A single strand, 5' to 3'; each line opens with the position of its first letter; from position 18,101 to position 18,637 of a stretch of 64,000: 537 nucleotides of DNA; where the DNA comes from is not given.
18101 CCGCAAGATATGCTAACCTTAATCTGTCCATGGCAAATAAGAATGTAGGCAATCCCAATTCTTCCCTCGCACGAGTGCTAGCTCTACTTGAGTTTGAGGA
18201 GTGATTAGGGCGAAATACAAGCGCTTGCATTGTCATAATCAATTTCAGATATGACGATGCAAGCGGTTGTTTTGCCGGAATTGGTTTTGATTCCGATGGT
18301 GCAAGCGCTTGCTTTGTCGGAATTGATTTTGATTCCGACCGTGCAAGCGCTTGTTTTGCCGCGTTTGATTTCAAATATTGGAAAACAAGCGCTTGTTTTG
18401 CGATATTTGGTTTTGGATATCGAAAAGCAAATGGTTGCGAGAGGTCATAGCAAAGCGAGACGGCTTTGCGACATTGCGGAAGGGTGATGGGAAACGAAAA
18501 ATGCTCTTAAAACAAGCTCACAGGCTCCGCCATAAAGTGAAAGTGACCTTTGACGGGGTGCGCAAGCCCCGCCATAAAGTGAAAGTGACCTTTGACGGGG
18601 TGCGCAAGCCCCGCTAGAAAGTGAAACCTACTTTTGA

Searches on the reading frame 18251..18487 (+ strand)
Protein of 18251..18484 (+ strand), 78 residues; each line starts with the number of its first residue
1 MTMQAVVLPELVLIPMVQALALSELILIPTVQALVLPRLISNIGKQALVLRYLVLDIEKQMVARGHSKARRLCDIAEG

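Call 47: find_homologous_proteins(query=window:18251-18484:+, max_evalue=10)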
Query seq(78 aa) (78 aa): 5 proteins with E <= 10 among 838 candidates.
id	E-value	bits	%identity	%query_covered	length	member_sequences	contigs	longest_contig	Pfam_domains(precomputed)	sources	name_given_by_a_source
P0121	2.2e-9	55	76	58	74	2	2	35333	-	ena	-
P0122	1.2e-8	53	67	82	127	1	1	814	-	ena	-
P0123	1.5e-3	37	57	63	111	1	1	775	-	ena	-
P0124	3.2e-3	35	79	44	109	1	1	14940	-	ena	-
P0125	3.7e-3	35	68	47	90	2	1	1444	-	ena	-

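Call 48: find_encoding_contigs(protein=P0121, flank=8000, max_places=4)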
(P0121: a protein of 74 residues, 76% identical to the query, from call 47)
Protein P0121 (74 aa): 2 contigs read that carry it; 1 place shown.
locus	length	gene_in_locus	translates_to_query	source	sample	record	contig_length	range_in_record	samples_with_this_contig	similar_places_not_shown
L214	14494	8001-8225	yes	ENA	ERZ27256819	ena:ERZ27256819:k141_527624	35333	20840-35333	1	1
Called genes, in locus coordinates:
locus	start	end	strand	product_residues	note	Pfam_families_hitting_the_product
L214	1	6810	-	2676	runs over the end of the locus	-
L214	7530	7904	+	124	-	-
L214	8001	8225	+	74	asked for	-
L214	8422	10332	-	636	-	-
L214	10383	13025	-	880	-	-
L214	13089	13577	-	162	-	-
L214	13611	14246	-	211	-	-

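Call 49: find_encoding_contigs(protein=P0124, flank=8000, max_places=4)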
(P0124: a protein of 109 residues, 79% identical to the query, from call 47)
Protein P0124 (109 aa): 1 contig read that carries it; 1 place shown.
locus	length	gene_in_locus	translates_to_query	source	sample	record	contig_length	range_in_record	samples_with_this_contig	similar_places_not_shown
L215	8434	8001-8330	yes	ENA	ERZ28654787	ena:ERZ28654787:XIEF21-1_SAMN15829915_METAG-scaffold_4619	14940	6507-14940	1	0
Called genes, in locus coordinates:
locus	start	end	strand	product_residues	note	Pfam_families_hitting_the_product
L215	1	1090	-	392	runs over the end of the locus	PF00155:Aminotran_1_2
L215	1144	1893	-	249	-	PF01479:S4, PF01728:FtsJ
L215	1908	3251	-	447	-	PF08308:PEGA, PF13715:CarbopepD_reg_2 (faint), PF13620:CarboxypepD_reg (faint), PF08308:PEGA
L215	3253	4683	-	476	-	PF16697:Yop-YscD_cpl, PF00498:FHA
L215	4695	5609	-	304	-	PF00482:T2SSF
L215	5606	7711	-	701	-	PF00133:tRNA-synt_1, PF01406:tRNA-synt_1e (faint), PF01921:tRNA-synt_1f (faint), PF09334:tRNA-synt_1g, PF19303:Anticodon_3, PF08264:Anticodon_1 (faint), PF01588:tRNA_bind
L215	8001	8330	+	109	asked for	-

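Call 53: find_encoding_contigs(protein=P0122, flank=3000, max_places=3)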
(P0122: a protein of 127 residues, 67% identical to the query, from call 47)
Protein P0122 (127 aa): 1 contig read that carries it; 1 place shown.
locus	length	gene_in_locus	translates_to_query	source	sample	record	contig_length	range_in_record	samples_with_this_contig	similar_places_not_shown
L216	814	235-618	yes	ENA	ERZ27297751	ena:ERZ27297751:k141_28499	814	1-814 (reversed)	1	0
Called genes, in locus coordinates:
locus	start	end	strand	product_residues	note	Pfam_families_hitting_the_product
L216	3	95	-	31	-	?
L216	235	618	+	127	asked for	-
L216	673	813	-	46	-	?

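Call 54: find_encoding_contigs(protein=P0123, flank=3000, max_places=3)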
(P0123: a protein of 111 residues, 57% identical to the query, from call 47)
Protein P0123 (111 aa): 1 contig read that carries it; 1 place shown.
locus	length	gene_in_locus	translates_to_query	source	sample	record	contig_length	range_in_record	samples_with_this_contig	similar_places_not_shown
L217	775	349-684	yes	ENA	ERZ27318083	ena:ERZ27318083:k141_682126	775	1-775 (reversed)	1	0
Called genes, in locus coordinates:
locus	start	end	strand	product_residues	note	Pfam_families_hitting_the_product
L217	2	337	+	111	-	?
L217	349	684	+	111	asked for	-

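Call 55: find_encoding_contigs(protein=P0125, flank=3000, max_places=3)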
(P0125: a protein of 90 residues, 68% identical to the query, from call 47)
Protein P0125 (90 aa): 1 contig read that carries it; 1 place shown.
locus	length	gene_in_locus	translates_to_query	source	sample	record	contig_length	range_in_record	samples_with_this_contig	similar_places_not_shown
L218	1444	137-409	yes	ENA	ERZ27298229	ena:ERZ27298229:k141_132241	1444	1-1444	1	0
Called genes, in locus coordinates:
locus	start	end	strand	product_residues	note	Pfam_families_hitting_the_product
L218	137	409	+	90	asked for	-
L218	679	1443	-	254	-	?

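Call 63: find_homologous_proteins(query=P0122, max_evalue=10)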
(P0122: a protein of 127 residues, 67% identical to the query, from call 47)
Query P0122 (127 aa): 4 proteins with E <= 10 among 20 candidates.
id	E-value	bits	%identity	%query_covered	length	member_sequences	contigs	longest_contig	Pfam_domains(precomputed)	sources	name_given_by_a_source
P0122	1.6e-71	256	100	100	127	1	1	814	-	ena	-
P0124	3.2e-42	161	86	77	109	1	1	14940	-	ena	-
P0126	1.1e-10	60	68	49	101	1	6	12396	-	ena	-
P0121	4.4e-8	51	54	62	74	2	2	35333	-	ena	-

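Call 64: find_encoding_contigs(protein=P0126, flank=8000, max_places=6)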
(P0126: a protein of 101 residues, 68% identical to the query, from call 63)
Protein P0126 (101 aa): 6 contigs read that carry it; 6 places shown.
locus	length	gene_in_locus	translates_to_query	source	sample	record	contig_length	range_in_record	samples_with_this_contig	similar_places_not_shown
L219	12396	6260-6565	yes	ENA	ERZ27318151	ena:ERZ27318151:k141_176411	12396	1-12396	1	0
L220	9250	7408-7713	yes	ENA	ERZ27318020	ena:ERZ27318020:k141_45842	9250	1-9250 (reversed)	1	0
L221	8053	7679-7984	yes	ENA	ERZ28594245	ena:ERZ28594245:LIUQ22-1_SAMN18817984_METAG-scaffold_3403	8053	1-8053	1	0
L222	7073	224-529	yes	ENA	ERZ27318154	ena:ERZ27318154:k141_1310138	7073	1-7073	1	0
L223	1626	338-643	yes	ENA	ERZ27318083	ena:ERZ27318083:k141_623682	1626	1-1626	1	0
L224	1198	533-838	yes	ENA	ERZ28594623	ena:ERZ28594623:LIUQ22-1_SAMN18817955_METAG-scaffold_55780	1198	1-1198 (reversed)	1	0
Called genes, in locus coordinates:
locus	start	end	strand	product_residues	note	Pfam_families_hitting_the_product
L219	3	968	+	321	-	?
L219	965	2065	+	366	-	PF01041:DegT_DnrJ_EryC1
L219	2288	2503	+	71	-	PF04964:Flp_Fap (weak)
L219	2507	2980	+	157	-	-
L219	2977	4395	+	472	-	-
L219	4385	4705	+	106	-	-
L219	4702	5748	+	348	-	PF01321:Creatinase_N, PF00557:Peptidase_M24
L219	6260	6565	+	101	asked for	-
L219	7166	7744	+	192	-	PF01850:PIN (weak)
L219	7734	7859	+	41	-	-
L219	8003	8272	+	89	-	PF13711:DUF4160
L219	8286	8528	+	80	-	PF10387:DUF2442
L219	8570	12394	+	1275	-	?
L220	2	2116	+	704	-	?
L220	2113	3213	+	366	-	PF01041:DegT_DnrJ_EryC1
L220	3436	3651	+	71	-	PF04964:Flp_Fap (weak)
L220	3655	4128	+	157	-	-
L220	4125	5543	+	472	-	-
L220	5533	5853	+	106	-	-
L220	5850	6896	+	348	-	PF01321:Creatinase_N, PF00557:Peptidase_M24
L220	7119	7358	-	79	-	-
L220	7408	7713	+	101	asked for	-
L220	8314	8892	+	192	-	PF01850:PIN (weak)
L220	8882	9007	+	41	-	-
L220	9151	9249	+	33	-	?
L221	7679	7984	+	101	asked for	-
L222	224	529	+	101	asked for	-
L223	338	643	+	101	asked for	-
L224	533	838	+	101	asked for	-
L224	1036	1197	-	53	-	?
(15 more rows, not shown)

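Call 66: search_protein_families(library=pfam, proteins=[L214:8422-10332:-, L214:10383-13025:-, L214:13089-13577:-, L214:13611-14246:-, L214:3811-6810:-, L219:7166-7744:+, L219:2507-2980:+, L219:2977-4395:+, L218:679-1443:-, L219:8570-12394:+], max_evalue=0.001)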
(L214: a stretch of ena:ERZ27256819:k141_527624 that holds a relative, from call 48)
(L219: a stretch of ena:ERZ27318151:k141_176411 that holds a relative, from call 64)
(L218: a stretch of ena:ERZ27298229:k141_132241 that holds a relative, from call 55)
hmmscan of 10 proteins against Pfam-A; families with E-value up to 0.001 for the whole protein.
L214:8422-10332:- (636 aa): 0 families

L214:10383-13025:- (880 aa): 0 families

L214:13089-13577:- (162 aa): 0 families

L214:13611-14246:- (211 aa): 0 families

L214:3811-6810:- (1000 aa): 0 families

L219:7166-7744:+ (192 aa): 1 family
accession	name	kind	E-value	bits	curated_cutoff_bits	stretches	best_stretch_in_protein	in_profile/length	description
PF01850.27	PIN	-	1.9e-07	32.2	23.6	1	36-150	1-109/120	PIN domain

L219:2507-2980:+ (157 aa): 0 families

L219:2977-4395:+ (472 aa): 0 families

L218:679-1443:- (254 aa): 2 families
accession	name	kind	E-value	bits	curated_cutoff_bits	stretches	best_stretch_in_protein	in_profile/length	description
PF06250.17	YhcG_C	-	1.1e-59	201.3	32.5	1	88-236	2-148/157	YhcG PDDEXK nuclease domain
PF17761.7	DUF1016_N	-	7.9e-12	45.9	32.8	1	17-63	91-137/137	DUF1016 N-terminal domain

L219:8570-12394:+ (1275 aa): 0 families

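Call 70: search_protein_families(library=pfam, proteins=[L220:7119-7358:-, L219:7734-7859:+, L219:8003-8272:+, L219:8286-8528:+], max_evalue=0.1)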
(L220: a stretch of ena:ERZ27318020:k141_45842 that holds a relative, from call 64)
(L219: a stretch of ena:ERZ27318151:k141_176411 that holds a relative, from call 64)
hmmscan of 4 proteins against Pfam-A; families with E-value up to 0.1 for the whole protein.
L220:7119-7358:- (79 aa): 0 families

L219:7734-7859:+ (41 aa): 0 families

L219:8003-8272:+ (89 aa): 1 family
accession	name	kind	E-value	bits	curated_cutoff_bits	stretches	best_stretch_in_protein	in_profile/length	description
PF13711.11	DUF4160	-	9.4e-19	67.8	23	1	9-73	1-64/65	Domain of unknown function (DUF4160)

L219:8286-8528:+ (80 aa): 3 families
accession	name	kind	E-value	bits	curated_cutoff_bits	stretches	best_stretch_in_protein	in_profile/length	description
PF10387.14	DUF2442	-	2e-14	54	23.9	1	8-77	2-70/72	Protein of unknown function (DUF2442)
PF22725.1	GFO_IDH_MocA_C3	-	0.011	16.2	27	1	8-40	77-110/124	GFO/IDH/MocA C-terminal domain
PF10886.13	DUF2685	-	0.04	14.5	25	1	10-38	8-36/55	Protein of unknown function (DUF2685)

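Call 88: search_protein_families(library=padloc, proteins=[L219:7166-7744:+, window:18251-18487:+], max_evalue=0.01)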
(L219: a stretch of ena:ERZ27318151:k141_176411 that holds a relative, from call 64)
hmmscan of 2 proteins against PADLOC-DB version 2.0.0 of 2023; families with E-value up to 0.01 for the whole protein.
L219:7166-7744:+ (192 aa): 0 families

window:18251-18487:+ (78 aa): 0 families

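Call 102: search_protein_representatives(protein=P0122)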
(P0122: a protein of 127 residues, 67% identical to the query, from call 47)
Query: 127 residues. Proteins with E-value up to 0.001 (for the whole library): 4; up to 1e-10: 2; up to 1e-30: 1. The best 4 are listed.
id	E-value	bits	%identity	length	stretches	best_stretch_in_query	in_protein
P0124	1.0e-42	161.2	90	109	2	29-123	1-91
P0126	3.6e-11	59.7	67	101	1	1-63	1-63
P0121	1.4e-08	51.3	65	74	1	20-74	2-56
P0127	1.0e-05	42.1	62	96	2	77-124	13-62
